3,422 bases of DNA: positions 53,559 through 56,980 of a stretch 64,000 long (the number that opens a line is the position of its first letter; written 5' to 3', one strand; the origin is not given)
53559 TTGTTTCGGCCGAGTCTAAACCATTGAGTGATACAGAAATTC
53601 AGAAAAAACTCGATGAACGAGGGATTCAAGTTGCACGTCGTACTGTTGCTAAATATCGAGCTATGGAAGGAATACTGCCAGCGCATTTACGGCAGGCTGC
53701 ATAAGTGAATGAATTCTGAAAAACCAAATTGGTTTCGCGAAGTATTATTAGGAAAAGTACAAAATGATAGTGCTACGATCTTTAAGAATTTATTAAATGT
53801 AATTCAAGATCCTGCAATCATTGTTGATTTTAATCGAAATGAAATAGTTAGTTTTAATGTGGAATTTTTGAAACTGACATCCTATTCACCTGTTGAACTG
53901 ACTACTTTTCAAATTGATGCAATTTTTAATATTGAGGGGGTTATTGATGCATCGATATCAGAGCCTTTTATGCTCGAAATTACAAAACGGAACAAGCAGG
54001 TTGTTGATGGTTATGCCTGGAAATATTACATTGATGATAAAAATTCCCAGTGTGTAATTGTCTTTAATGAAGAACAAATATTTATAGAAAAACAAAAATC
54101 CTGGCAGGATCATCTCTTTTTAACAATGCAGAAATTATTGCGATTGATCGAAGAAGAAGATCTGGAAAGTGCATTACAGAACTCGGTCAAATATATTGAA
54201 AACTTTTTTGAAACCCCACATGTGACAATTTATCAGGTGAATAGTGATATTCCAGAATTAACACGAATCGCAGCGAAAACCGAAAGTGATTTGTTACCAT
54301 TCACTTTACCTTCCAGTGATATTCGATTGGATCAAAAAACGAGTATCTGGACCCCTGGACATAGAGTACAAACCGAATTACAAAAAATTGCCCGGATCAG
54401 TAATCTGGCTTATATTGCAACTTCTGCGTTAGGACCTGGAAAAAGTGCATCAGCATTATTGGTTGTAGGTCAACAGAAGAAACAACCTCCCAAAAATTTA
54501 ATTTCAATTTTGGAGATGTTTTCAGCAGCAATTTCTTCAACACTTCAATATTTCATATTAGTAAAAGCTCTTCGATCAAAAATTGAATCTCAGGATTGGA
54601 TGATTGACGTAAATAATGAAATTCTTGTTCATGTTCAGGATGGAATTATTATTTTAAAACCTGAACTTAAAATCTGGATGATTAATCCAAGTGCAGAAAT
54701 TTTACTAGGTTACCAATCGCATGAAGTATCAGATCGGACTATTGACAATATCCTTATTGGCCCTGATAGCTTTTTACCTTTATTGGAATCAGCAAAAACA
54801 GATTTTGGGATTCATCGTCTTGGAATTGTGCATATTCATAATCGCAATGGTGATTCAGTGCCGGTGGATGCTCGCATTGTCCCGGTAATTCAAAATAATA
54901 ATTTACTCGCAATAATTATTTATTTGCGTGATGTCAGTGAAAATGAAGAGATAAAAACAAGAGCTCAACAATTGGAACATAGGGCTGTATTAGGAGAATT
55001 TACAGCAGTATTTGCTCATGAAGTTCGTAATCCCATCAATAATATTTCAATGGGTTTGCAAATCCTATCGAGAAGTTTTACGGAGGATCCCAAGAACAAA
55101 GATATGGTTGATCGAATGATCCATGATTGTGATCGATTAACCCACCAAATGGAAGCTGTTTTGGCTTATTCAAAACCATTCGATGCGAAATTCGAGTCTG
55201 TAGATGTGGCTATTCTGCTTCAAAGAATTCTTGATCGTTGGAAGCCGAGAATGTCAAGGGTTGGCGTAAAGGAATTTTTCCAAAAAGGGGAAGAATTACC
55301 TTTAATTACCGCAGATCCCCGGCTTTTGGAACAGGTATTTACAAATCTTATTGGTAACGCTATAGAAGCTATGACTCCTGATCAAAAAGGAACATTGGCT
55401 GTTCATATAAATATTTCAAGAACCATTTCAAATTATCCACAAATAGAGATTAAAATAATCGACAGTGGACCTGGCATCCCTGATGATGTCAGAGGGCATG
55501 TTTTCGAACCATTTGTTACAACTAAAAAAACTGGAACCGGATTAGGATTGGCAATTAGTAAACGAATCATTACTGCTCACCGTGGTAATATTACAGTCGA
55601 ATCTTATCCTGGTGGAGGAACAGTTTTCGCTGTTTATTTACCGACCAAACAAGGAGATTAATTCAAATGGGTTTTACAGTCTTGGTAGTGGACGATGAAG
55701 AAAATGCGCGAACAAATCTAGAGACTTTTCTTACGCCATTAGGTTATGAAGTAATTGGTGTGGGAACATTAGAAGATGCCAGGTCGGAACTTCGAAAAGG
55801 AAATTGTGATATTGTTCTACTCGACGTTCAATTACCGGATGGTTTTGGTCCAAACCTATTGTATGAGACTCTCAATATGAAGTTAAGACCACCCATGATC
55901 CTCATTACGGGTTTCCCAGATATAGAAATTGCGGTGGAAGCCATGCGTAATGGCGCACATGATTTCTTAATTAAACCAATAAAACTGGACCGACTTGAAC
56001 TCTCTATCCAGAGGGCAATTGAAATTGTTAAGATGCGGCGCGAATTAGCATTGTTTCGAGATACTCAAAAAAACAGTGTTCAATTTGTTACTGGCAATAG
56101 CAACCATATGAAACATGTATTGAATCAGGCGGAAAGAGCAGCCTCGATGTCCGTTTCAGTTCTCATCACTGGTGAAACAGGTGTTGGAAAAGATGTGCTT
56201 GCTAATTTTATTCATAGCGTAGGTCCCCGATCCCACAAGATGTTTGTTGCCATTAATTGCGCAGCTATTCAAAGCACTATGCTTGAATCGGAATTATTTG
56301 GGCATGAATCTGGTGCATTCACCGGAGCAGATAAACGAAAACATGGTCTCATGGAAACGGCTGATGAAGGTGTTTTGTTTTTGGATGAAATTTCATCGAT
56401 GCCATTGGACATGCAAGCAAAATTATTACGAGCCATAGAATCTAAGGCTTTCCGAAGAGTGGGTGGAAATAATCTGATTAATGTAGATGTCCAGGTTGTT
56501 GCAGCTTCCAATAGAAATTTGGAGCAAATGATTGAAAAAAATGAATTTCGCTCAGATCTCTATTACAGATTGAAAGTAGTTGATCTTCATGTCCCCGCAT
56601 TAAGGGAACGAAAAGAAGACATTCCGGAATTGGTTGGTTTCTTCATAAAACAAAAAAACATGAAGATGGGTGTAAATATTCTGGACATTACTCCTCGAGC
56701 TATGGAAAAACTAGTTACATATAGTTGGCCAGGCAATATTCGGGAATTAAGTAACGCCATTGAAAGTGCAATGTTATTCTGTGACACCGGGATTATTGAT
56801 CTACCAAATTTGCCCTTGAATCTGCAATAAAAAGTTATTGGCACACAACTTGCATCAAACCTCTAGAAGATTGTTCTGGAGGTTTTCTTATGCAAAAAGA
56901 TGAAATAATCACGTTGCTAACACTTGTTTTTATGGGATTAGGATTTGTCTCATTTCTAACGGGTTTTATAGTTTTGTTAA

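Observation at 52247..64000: Self-contained sigma-54 switch wired to a giant-TPR / putative clan-CD protease operon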

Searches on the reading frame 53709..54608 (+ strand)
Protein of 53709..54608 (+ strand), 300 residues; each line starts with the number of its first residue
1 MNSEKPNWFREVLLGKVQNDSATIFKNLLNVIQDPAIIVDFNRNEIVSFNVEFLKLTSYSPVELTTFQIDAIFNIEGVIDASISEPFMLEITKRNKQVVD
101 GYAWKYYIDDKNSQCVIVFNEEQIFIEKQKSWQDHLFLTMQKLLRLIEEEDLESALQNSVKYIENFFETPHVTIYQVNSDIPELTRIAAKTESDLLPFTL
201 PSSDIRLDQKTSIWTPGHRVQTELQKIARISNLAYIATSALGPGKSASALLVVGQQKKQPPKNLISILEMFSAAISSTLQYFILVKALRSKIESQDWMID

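Call 73: search_solved_structures(query=window:53709-54608:+, max_evalue=10)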
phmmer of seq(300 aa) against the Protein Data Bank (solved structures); distinct sequences matched with E-value up to 10: 0.

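Call 74: search_protein_families(library=pfam, proteins=[window:53709-54608:+], max_evalue=10)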
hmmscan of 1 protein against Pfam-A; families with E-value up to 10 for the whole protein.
seq(300 aa): 2 families
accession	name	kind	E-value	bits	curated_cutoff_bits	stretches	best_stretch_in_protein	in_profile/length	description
PF13426.13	PAS_9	-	0.13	12.9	27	1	36-97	3-58/103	PAS domain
PF01113.26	DapB_N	-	0.14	12.7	25.6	1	17-66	50-99/124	Dihydrodipicolinate reductase, N-terminus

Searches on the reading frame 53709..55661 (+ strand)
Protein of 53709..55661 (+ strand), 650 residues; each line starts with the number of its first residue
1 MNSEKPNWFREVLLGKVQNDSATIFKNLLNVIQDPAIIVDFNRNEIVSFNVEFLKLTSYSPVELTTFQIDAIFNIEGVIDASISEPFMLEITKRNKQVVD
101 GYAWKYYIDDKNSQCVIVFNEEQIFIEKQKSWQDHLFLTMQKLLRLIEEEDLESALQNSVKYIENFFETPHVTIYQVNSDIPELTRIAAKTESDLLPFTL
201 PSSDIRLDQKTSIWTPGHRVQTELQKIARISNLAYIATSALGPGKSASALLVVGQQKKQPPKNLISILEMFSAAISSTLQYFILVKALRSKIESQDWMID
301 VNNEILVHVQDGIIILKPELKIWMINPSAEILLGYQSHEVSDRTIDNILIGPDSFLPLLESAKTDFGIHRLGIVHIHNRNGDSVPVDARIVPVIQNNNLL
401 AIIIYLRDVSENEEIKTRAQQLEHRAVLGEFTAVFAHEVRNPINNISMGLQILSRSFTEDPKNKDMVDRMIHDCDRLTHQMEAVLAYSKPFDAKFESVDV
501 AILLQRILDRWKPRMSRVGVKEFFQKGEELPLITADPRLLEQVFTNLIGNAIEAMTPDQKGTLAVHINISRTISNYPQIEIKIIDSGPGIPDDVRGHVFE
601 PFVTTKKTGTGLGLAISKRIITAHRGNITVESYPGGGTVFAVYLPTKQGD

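Call 6: search_protein_families(library=pfam, proteins=[window:53709-55661:+], max_evalue=0.01)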
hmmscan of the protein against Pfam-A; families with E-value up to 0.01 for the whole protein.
window:53709-55661:+ (650 aa): 7 families
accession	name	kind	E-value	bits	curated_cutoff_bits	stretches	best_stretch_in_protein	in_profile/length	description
PF02518.31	HATPase_c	-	2.1e-26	93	26.4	1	536-647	2-110/111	Histidine kinase-, DNA gyrase B-, and HSP90-like ATPase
PF13426.13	PAS_9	-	2.6e-11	44.1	27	1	311-411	2-103/103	PAS domain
PF00512.31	HisKA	-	4.1e-11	43.2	26.9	1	428-489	2-62/66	His Kinase A (phospho-acceptor) domain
PF00989.32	PAS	-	1.1e-06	29.1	22.6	1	305-409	6-113/113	PAS fold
PF13188.13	PAS_8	-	1.3e-05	25.4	21.8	0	308-348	9-46/65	PAS domain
PF14501.12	HATPase_c_5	-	0.0021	18.4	22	0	542-632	8-90/102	GHKL domain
PF08448.16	PAS_4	-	0.0051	17.5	23.1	0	308-413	3-109/110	PAS fold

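Call 13: search_protein_families(library=ncbifam, proteins=[window:53709-55661:+], max_evalue=0.001)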
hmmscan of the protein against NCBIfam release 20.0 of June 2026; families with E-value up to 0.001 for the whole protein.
window:53709-55661:+ (650 aa): 82 families (the best 25 are shown)
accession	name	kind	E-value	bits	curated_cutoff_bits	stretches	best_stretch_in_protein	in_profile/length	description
NF008468.0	PRK11360.1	equivalog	4.2e-74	250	646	1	301-648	269-610/616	two-component system sensor histidine kinase AtoS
NF007688.0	PRK10364.1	equivalog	1.5e-43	149.2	479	1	392-647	204-452/460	two-component system sensor histidine kinase ZraS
NF046044.1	PnpS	equivalog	7.5e-36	124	400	1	288-645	43-390/390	two-component system histidine kinase PnpS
NF008293.1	PRK11073.1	equivalog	7.6e-36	124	240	1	301-648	8-349/349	nitrogen regulation protein NR(II)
NF052574.1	HisKinEspCMyxo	equivalog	1.8e-34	119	1200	1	259-647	247-638/785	serine histidine kinase EspC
NF010411.0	PRK13837.1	equivalog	1e-33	116.4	647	1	402-648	424-677/828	two-component system VirA-like sensor kinase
TIGR02966.1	phoR_proteo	equivalog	7.6e-33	113.9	334.2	1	303-643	9-332/333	phosphate regulon sensor histidine kinase PhoR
NF047874.1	MASE3_PAS_HK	subfamily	2.7e-32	112.4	560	1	300-648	265-627/655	MASE3 domain-containing sensor histidine kinase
NF033092.0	HK_WalK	equivalog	2.1e-31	109.2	725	1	303-645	261-593/594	cell wall metabolism sensor histidine kinase WalK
NF053867.1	SprKinKinDBac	equivalog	3.1e-31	108.4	775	1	271-647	143-498/500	sporulation kinase KinD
NF047497.1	HK_LIC_12097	equivalog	1.3e-28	99.8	500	1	389-646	111-366/367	LIC_12097 family sensor histidine kinase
NF041777.1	sens_FixL_Rhizob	equivalog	2.6e-28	98.9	850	1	304-647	127-482/485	sensor protein FixL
TIGR02956.1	TMAO_torS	equivalog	1.1e-27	96.6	676.5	1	429-650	465-686/967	TMAO reductase system sensor histidine kinase/response regulator TorS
NF006800.0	PRK09303.1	equivalog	5.7e-27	94.7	342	1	429-648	152-379/383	histidine kinase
TIGR02916.1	PEP_his_kin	equivalog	7.1e-27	94.3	300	1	418-645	468-679/679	XrtA/PEP-CTERM system histidine kinase PrsK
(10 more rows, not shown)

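Call 70: search_protein_families(library=padloc, proteins=[window:53709-55661:+], max_evalue=0.001)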
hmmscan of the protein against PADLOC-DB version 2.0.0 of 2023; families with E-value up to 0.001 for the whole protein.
window:53709-55661:+ (650 aa): 0 families

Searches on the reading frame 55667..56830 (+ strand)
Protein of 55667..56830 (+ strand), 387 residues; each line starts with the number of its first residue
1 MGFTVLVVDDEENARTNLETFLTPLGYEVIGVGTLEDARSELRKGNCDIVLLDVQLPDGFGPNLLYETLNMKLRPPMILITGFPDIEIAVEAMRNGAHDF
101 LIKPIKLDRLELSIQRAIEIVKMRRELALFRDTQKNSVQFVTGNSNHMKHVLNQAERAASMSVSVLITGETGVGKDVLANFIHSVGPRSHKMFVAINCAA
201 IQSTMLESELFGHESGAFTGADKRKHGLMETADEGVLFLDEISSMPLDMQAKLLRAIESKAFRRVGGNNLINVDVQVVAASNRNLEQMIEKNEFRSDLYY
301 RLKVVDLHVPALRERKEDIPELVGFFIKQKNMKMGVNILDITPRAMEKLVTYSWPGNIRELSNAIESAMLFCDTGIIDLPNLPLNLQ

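Call 6: search_protein_families(library=pfam, proteins=[window:55667-56830:+], max_evalue=0.01)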
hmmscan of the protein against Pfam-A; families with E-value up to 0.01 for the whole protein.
window:55667-56830:+ (387 aa): 11 families
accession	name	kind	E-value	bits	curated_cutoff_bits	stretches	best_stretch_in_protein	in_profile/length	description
PF00158.32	Sigma54_activat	-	6.2e-69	231.4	20.2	1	142-307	2-167/168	Sigma-54 interaction domain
PF25601.1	AAA_lid_14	-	3.1e-23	81.8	27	1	313-386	1-74/87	AAA+ ATPase lid domain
PF14532.12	Sigma54_activ_2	-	1.9e-21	77.2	25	1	143-312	2-138/138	Sigma-54 interaction domain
PF00072.30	Response_reg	-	5.5e-21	75.3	30.2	1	5-114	1-110/111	Response regulator receiver domain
PF01078.27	Mg_chelatase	-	1.2e-06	28.6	20.3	1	155-283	15-158/207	Magnesium chelatase, subunit ChlI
PF07728.20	AAA_5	-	1.4e-06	28.8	22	1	165-300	2-137/139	AAA domain (dynein-related subfamily)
PF07724.20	AAA_2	-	2.4e-05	24.9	27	1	163-294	4-136/166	AAA domain (Cdc48 subfamily)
PF00493.29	MCM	-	8.9e-05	22.1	23.3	1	159-286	54-176/224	MCM P-loop domain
PF00004.35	AAA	-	0.00038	21.3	21.2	1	165-291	1-117/131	ATPase family associated with various cellular activities (AAA)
PF13191.12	AAA_16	-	0.0007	20.6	32.6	1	145-217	6-85/167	AAA ATPase domain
PF13245.12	AAA_19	-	0.0063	17.1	25.1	0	157-261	6-118/134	AAA domain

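Call 13: search_protein_families(library=ncbifam, proteins=[window:55667-56830:+], max_evalue=0.001)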
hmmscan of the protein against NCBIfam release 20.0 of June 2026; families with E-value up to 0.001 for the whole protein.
window:55667-56830:+ (387 aa): 97 families (the best 25 are shown)
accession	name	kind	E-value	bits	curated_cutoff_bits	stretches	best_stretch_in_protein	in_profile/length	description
NF008469.0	PRK11361.1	equivalog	1.7e-110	369.9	714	1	4-385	6-389/461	acetoacetate metabolism transcriptional regulator AtoC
TIGR01818.1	ntrC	equivalog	1.6e-104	350.3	558.6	1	5-383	1-378/463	nitrogen regulation protein NR(I)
TIGR02915.1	PEP_resp_reg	equivalog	1.3e-101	340.7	502.6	1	5-383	1-383/445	PEP-CTERM-box response regulator transcription factor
NF041946.1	LuxO_transreg_Vib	equivalog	5.3e-100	335.4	800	1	8-386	2-380/463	quorum-sensing sigma-54 dependent transcriptional regulator LuxO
NF051870.1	NAssimRespRegNtrX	equivalog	4.6e-98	329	600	1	5-372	4-368/452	nitrogen assimilation response regulator NtrX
NF007689.0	PRK10365.1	equivalog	9.9e-95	317.9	760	1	4-385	7-385/441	sigma-54-dependent response regulator transcription factor ZraR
NF041552.1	TF_PrdR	equivalog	9.3e-93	311.5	795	1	131-384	259-512/577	sigma-54 dependent transcriptional regulator PrdR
TIGR01817.1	nifA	equivalog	5.4e-91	306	528.85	1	119-378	176-434/534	nif-specific transcriptional activator NifA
NF038308.1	RNA_repair_RtcR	equivalog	5.7e-89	299.4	650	1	130-380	167-430/530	RNA repair transcriptional activator RtcR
NF011695.0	PRK15115.1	equivalog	1.7e-87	294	763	1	5-377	9-373/445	two-component system response regulator GlrR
NF008176.1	PRK10923.1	equivalog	5.7e-87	292.2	620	1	5-366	6-365/469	nitrogen regulation protein NR(I)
NF049963.1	RespRegFlgRCampy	domain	1e-86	291.5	750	1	5-377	3-372/429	fla regulon two-component system response regulator FlgR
NF003451.0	PRK05022.1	equivalog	2.9e-86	290.2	476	1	129-371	180-422/512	nitric oxide reductase transcriptional regulator NorR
NF050807.1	TransRegFlbDCaul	equivalog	1.1e-85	288.2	750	1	26-378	24-357/454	sigma-54-dependent transcriptional regulator FlbD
NF011958.0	PRK15429.1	equivalog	4.9e-77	260.1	830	1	135-379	373-619/692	formate hydrogenlyase transcriptional activator FlhA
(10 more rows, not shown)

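Call 70: search_protein_families(library=padloc, proteins=[window:55667-56830:+], max_evalue=0.001)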
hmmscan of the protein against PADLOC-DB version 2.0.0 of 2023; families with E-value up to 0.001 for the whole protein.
window:55667-56830:+ (387 aa): 6 families
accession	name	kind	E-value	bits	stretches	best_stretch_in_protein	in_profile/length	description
PDLC01995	RtcR_PspF2--CARF_AAA_HTH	-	1.8e-96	322.2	1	131-382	159-410/481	-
PDLC01993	RtcR--CARF_AAA_HTH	-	1.7e-56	189.7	1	130-379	167-429/523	-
PDLC01994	RtcR_PspF1--CARF_AAA_HTH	-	3.8e-55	185.8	1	125-365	145-381/468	-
PDLC00405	SduA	-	0.00042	17.9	1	5-61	9-65/323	DUF4263 domain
PDLC04606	PDC-M37B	-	0.00045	17.5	1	163-369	175-379/390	-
PDLC04725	PDC-M60B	-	0.00078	17.3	0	3-57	4-60/158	-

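Call 87: search_solved_structures(query=window:55667-56830:+, max_evalue=1e-40)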
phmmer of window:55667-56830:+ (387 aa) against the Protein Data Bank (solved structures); distinct sequences matched with E-value up to 1e-40: 34.
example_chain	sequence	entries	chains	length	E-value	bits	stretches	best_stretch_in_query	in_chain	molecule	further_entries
1ny5_A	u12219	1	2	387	1.2e-90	307.8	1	4-381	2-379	transcriptional regulator (NtrC family)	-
4l4u_A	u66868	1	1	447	3.4e-90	306.3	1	4-381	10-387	Transcriptional regulator (NtrC family)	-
5ep0_A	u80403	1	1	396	1.4e-82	281.3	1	5-372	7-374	Putative repressor protein luxO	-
3dzd_A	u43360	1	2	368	1.1e-80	275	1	5-377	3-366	Transcriptional regulator (NtrC family)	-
5m7n_A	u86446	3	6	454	3.7e-72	247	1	3-371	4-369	Nitrogen assimilation regulatory protein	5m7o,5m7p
9qq6_C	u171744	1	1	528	4.3e-69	236.9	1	117-377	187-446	Nif-specific regulatory protein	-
1ny6_A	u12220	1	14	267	2.4e-68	234.4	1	124-381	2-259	transcriptional regulator (NtrC family)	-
4ly6_A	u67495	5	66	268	2.8e-68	234.2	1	124-381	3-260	Transcriptional regulator (NtrC family)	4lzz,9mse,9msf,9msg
1ojl_A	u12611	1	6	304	1.9e-67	231.5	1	141-384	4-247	TRANSCRIPTIONAL REGULATORY PROTEIN ZRAR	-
3m0e_A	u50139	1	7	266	3.2e-67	230.7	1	136-381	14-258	Transcriptional regulator (NtrC family)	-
26jl_A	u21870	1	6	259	1.1e-65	225.7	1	142-384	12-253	Flagellar regulatory protein A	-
4qhs_A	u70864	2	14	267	2.6e-62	214.6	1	147-380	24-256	Flagellar regulatory protein C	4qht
6iy8_A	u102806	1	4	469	4e-62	214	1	133-374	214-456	Positive regulator CapR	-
8pb9_D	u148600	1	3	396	4.4e-62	213.8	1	50-384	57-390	Transcriptional regulator FleQ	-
8p53_C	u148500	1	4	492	8.9e-62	212.8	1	51-384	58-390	Transcriptional regulator FleQ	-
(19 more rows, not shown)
